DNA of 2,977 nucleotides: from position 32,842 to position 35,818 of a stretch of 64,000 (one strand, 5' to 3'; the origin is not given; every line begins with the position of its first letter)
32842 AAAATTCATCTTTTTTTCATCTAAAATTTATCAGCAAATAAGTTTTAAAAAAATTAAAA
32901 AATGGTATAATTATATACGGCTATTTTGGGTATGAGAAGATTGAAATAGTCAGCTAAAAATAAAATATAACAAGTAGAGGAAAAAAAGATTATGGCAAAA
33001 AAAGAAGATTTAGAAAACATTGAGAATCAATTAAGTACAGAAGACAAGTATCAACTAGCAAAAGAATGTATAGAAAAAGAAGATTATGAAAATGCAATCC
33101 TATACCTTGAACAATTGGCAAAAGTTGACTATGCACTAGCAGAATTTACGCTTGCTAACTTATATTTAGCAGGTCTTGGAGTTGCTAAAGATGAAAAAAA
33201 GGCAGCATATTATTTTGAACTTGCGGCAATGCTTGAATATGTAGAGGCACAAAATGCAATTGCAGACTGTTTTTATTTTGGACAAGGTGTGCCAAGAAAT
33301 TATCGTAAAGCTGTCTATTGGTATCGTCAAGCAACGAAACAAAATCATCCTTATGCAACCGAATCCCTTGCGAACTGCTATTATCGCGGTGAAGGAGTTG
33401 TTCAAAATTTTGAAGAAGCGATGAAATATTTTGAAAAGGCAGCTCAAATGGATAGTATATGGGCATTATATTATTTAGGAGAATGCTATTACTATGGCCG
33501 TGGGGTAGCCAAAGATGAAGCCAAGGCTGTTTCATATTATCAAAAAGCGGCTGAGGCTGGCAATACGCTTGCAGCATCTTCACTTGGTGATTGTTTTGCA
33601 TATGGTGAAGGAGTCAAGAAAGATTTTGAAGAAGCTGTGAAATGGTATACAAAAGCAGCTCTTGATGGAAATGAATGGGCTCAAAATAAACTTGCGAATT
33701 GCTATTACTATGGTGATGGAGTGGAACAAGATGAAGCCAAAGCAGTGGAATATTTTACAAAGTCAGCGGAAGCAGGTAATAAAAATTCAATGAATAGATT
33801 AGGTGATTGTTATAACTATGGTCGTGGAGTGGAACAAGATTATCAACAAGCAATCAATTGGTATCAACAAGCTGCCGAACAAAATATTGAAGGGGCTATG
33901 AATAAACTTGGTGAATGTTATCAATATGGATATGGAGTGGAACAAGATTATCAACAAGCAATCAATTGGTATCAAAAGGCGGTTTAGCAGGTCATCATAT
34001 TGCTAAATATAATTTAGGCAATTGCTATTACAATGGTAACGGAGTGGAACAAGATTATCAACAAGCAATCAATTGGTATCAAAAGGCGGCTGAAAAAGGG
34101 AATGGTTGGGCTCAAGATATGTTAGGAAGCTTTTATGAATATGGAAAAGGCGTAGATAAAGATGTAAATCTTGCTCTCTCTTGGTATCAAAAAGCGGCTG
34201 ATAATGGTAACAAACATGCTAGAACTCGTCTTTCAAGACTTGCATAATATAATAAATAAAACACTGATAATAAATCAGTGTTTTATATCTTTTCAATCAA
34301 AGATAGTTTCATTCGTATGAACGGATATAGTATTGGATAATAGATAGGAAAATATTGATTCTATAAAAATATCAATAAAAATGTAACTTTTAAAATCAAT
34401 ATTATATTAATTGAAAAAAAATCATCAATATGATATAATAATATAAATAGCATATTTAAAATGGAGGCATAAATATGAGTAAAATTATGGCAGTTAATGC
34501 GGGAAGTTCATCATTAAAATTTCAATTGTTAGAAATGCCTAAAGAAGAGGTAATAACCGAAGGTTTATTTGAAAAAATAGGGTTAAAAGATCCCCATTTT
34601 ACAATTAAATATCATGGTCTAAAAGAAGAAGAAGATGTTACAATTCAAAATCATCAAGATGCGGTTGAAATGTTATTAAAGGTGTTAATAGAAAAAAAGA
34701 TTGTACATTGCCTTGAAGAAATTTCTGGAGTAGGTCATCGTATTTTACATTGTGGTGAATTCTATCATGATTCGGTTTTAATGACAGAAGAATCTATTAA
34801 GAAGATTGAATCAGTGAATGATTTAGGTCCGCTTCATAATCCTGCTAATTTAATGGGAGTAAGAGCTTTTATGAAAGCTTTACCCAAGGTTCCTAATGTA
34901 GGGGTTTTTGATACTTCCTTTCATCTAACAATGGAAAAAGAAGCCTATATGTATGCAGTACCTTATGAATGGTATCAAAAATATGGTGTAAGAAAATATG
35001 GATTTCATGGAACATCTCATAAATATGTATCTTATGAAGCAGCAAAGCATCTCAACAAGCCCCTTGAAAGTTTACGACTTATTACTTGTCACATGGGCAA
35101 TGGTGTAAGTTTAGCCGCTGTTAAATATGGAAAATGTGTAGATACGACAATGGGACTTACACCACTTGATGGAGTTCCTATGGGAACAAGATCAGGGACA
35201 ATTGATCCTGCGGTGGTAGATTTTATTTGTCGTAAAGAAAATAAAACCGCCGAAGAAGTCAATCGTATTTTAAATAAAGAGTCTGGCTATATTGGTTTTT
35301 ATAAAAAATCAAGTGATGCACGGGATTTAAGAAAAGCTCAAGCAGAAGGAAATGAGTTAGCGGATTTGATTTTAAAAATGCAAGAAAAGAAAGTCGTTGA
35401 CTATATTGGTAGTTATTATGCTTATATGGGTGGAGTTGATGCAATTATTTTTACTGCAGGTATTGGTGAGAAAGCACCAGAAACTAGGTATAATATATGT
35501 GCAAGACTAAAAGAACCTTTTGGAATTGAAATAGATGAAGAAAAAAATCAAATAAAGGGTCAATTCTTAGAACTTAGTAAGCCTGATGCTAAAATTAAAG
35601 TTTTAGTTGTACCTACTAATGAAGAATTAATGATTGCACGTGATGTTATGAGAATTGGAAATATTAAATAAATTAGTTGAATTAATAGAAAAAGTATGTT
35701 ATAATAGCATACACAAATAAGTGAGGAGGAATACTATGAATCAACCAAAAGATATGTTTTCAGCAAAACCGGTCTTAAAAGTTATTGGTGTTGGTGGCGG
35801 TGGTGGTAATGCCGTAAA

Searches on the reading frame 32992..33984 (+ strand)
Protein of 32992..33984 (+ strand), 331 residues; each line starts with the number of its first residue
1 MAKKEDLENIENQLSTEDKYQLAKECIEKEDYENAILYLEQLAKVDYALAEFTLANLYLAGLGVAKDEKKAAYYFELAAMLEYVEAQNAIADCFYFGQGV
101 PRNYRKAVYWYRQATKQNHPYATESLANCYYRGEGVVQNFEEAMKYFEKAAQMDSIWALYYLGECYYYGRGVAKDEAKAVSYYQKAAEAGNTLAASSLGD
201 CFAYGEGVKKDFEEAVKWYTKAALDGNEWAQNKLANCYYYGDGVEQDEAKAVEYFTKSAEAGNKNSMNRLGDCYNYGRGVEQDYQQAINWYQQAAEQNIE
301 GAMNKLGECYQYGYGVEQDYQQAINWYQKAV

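Call 94: search_protein_families(library=pfam, proteins=[window:32992-33984:+], max_evalue=0.00001)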
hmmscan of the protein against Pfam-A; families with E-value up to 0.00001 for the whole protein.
window:32992-33984:+ (331 aa): 3 families
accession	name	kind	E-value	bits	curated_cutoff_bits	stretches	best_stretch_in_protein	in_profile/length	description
PF08238.18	Sel1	-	1.8e-81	266.1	30.7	7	266-298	3-35/36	Sel1 repeat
PF13176.12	TPR_7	-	2e-06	27.9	27.9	0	281-295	12-28/36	Tetratricopeptide repeat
PF13181.12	TPR_8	-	2.6e-06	27.6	25.7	0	20-46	5-31/34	Tetratricopeptide repeat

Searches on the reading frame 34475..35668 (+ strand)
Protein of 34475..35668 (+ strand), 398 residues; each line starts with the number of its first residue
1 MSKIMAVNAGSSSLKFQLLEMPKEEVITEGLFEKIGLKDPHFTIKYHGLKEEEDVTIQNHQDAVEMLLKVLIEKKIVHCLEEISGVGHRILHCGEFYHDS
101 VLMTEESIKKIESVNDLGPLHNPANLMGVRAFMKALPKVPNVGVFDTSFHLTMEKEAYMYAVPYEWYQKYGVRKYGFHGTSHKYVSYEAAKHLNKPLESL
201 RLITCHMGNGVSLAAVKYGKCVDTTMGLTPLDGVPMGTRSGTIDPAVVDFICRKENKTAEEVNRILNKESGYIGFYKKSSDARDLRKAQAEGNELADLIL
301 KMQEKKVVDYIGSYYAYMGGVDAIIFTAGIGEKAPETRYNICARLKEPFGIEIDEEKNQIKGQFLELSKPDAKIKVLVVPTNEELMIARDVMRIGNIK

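Call 94: search_protein_families(library=pfam, proteins=[window:34475-35668:+], max_evalue=0.00001)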
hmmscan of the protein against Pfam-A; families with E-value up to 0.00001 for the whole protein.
window:34475-35668:+ (398 aa): 1 family
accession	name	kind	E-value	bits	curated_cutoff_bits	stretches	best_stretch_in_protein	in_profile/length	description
PF00871.23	Acetate_kinase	-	1.3e-143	478.8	22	1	3-389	1-392/392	Acetokinase family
